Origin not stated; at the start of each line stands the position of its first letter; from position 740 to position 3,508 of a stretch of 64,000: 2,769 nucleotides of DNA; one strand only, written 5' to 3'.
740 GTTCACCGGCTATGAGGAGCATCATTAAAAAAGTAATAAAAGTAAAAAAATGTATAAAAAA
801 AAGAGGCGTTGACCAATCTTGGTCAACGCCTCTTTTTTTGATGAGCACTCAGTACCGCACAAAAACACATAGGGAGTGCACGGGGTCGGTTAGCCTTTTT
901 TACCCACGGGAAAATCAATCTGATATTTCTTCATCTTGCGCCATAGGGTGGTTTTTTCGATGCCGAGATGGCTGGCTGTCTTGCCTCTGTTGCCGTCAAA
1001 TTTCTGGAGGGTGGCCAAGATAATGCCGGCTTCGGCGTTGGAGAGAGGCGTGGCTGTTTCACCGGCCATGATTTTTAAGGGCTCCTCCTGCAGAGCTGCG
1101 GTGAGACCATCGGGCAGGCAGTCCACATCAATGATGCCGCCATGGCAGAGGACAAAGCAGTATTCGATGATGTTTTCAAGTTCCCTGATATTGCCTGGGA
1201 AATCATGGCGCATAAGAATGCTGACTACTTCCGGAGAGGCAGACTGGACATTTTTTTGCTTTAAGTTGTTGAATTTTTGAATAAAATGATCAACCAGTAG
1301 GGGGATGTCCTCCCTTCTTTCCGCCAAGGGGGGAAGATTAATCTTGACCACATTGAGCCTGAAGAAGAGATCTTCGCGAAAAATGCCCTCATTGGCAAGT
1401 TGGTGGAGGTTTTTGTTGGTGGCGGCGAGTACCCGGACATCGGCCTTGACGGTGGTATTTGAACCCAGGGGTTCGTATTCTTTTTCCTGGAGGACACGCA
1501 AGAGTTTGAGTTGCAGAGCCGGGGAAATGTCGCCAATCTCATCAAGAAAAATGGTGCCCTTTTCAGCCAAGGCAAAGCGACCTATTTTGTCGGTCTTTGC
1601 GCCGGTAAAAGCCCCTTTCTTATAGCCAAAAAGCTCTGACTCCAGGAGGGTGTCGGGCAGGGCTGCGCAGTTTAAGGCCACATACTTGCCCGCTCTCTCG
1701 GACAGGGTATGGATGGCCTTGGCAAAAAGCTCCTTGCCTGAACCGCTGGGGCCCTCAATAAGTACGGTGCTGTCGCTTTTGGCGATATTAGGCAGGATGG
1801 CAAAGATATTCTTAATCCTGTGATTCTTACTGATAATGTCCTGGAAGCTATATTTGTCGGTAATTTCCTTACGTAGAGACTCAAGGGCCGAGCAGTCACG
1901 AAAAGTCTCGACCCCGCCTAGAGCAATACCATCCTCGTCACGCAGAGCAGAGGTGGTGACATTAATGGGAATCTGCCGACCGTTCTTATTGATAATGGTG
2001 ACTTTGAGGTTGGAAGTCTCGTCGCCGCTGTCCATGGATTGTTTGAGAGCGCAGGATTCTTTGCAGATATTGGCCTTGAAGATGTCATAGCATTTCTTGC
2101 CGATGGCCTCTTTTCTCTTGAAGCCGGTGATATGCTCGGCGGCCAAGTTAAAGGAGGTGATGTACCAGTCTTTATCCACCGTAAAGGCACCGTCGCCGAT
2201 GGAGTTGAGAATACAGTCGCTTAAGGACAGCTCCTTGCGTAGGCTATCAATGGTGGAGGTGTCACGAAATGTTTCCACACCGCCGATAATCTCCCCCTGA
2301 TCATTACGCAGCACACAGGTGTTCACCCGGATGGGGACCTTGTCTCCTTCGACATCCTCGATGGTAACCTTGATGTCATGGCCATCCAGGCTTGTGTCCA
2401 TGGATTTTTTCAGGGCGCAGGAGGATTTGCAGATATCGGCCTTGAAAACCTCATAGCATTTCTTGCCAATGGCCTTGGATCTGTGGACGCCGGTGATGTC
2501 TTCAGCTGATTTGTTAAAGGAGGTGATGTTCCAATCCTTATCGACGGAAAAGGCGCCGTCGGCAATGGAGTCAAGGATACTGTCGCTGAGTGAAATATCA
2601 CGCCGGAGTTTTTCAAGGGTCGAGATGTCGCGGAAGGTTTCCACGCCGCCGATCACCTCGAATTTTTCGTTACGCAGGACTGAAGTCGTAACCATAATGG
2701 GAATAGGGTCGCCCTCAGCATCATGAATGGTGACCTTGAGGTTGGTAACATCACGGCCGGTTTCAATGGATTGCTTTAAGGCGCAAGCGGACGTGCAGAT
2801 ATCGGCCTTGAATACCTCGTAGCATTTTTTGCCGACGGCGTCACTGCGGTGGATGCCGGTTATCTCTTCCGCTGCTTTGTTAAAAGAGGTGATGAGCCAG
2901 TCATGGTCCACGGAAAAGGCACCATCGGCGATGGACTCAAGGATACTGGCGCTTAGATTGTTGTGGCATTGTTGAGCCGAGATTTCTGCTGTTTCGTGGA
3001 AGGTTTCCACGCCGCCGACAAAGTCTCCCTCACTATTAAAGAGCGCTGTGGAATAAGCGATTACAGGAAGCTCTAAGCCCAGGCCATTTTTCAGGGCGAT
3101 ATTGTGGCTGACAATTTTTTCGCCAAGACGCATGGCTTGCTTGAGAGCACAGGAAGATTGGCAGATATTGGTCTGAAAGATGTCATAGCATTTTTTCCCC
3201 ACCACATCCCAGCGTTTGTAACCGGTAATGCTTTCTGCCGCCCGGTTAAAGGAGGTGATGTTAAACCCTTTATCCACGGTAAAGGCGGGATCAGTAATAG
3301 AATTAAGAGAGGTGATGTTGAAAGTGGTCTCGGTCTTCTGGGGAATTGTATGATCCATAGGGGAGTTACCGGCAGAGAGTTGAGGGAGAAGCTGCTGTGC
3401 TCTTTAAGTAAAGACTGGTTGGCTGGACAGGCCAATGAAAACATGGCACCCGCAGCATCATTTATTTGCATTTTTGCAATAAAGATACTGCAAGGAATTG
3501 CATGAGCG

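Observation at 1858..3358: Four tandem PAS domains, each with an invariant C-X8-C-X3-C triad (12 conserved cysteines)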

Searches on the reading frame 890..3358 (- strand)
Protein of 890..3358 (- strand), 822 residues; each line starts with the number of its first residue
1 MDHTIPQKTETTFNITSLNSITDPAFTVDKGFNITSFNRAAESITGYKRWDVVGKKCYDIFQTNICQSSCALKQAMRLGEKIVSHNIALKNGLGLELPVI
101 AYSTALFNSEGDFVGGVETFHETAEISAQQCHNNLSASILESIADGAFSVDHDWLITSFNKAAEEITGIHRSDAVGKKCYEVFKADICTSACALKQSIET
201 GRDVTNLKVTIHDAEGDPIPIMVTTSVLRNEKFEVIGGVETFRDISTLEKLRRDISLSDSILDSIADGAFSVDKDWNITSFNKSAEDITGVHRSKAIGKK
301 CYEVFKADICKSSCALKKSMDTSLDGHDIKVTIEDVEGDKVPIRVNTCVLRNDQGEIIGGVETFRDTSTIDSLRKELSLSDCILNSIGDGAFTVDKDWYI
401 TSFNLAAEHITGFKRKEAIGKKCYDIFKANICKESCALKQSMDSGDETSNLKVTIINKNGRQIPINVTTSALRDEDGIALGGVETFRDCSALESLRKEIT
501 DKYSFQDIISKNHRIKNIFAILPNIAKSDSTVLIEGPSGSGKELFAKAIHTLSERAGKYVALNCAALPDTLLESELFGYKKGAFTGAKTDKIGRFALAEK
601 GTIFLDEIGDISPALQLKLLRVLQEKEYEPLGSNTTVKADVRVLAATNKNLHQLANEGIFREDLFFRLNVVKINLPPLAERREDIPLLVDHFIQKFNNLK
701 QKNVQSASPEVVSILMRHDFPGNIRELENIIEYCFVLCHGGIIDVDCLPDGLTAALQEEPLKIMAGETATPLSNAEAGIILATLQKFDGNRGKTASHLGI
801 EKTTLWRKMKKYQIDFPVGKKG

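Call 3: search_protein_families(library=pfam, proteins=[window:890-3358:-], max_evalue=0.01)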
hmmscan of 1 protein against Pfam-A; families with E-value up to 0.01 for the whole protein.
window:890-3358:- (822 aa): 14 families
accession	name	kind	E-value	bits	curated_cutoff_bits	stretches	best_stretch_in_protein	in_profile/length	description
PF00158.32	Sigma54_activat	-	4.7e-65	218.8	20.2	1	508-673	1-167/168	Sigma-54 interaction domain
PF13426.13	PAS_9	-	2.6e-51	172.6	27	4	389-490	2-102/103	PAS domain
PF00989.32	PAS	-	1.3e-47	160.9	22.6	4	138-245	5-113/113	PAS fold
PF08448.16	PAS_4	-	3.3e-39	133.9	23.1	4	384-491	1-107/110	PAS fold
PF25601.1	AAA_lid_14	-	4.8e-26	90.8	27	1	680-758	2-80/87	AAA+ ATPase lid domain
PF13188.13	PAS_8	-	8.3e-19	67.2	21.8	3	18-62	7-48/65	PAS domain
PF14532.12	Sigma54_activ_2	-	1.1e-17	65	25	1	512-678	4-138/138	Sigma-54 interaction domain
PF13596.12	PAS_10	-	3.3e-15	57.1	22.1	1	383-488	4-104/106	PAS domain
PF02954.25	HTH_8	-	1.3e-11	44.5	22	1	773-812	3-42/42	Bacterial regulatory protein, Fis family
PF07728.20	AAA_5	-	3e-08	34.2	22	1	532-650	2-124/139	AAA domain (dynein-related subfamily)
PF08447.18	PAS_3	-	1e-06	29.3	25.6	0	404-477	5-80/89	PAS fold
PF01078.27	Mg_chelatase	-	0.00031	20.6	20.3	0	586-627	93-134/207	Magnesium chelatase, subunit ChlI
PF00004.35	AAA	-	0.00037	21.4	21.2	1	532-655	1-115/131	ATPase family associated with various cellular activities (AAA)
PF18024.7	HTH_50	-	0.00059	19.9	27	1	775-814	11-49/50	Helix-turn-helix domain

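Call 4: search_protein_families(library=ncbifam, proteins=[window:890-3358:-], max_evalue=0.01)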
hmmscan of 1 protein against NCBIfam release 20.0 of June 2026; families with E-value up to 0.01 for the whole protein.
window:890-3358:- (822 aa): 54 families (the best 25 are shown)
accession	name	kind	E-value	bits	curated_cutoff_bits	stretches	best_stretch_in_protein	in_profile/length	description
NF041552.1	TF_PrdR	equivalog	3.9e-129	431.6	795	3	381-813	137-577/577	sigma-54 dependent transcriptional regulator PrdR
NF008469.0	PRK11361.1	equivalog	2.7e-102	342.9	714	1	493-815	130-457/461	acetoacetate metabolism transcriptional regulator AtoC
TIGR01817.1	nifA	equivalog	2.2e-98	330.3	528.85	1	497-746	187-436/534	nif-specific transcriptional activator NifA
NF038308.1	RNA_repair_RtcR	equivalog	1.3e-91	308.1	650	1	498-813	172-517/530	RNA repair transcriptional activator RtcR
NF007689.0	PRK10365.1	equivalog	6.5e-90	302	760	1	508-809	141-439/441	sigma-54-dependent response regulator transcription factor ZraR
TIGR01818.1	ntrC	equivalog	1.4e-88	297.7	558.6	1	500-810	128-461/463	nitrogen regulation protein NR(I)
TIGR02915.1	PEP_resp_reg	equivalog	2.8e-87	293.4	502.6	1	499-814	132-444/445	PEP-CTERM-box response regulator transcription factor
NF011958.0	PRK15429.1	equivalog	4.3e-87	293.3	830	1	504-815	377-687/692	formate hydrogenlyase transcriptional activator FlhA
NF050807.1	TransRegFlbDCaul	equivalog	6.6e-84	282.4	750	1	506-813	118-439/454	sigma-54-dependent transcriptional regulator FlbD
TIGR02329.1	propionate_PrpR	equivalog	1.8e-82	277.6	499.2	1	482-811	187-526/526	propionate catabolism operon regulatory protein PrpR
NF003451.0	PRK05022.1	equivalog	8.7e-81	272.2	476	1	501-814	185-510/512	nitric oxide reductase transcriptional regulator NorR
NF041906.1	V4R_TF_MobR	exception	7.6e-80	268.9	999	1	498-812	224-544/544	phenol degradation transcriptional regulator MobR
NF008485.2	PRK11388.1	equivalog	8.2e-79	265.6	551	2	370-816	202-639/643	dihydroxyacetone kinase operon transcriptional regulator DhaR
NF011953.0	PRK15424.1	equivalog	4.1e-78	263.3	703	1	490-812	205-534/538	propionate catabolism operon regulatory protein PrpR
NF011695.0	PRK15115.1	equivalog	2e-77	260.9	763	1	497-815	126-439/445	two-component system response regulator GlrR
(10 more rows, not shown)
